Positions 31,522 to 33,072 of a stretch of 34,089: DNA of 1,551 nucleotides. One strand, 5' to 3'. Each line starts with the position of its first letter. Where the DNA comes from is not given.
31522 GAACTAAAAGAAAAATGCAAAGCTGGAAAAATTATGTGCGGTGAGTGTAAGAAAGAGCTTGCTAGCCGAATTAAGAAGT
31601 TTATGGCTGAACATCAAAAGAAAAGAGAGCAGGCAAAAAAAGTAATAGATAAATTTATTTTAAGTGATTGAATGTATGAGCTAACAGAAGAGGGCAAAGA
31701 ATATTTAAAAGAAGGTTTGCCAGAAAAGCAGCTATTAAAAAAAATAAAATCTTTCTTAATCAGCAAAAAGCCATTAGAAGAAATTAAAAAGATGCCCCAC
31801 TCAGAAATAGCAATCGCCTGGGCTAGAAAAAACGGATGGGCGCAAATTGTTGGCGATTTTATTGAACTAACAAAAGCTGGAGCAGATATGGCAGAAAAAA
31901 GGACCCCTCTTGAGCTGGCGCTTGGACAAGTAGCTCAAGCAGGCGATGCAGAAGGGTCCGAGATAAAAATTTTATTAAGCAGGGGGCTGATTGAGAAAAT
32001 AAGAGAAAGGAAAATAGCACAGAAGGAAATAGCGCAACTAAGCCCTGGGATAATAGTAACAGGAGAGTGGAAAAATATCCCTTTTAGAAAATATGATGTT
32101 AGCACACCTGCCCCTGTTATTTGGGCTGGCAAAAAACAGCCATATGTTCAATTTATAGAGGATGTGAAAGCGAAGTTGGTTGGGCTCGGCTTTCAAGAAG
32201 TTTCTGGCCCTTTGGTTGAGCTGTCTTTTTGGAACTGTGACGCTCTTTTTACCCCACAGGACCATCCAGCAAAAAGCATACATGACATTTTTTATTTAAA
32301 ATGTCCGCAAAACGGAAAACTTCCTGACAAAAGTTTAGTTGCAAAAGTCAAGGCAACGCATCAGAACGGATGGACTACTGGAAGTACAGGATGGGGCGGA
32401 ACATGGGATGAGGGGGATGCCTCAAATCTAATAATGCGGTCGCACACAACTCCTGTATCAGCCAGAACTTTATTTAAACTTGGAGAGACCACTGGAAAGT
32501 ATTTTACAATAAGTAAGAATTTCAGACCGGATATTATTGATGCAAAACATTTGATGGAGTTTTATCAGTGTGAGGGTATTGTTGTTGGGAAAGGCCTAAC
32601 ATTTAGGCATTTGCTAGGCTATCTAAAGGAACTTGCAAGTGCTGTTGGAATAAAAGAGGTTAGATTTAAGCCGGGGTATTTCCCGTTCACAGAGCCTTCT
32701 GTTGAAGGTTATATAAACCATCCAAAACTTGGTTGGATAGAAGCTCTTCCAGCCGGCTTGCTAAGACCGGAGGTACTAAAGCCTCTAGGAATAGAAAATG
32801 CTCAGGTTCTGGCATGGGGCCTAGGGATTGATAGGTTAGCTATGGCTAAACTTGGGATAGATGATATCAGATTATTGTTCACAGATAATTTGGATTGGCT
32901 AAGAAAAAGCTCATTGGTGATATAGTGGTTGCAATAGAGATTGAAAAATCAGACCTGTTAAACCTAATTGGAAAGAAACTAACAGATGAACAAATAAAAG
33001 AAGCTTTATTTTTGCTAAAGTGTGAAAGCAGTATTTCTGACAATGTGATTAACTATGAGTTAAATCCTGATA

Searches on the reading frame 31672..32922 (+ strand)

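Call 59: search_protein_families(library=pfam, proteins=[window:31672-32922:+], max_evalue=0.01)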
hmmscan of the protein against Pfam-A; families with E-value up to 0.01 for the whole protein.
window:31672-32922:+ (417 aa): 3 families
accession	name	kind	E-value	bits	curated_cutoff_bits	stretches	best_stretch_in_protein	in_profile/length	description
PF01409.25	tRNA-synt_2d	-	9.3e-80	268.1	19.8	1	140-412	1-245/246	tRNA synthetases class II core domain (F)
PF17759.6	tRNA_synthFbeta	-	0.00028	20.9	22.4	0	274-377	96-206/214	Phenylalanyl tRNA synthetase beta chain CLM domain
PF00152.25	tRNA-synt_2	-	0.00036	20.1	25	0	275-301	92-118/308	tRNA synthetases class II (D, K and N)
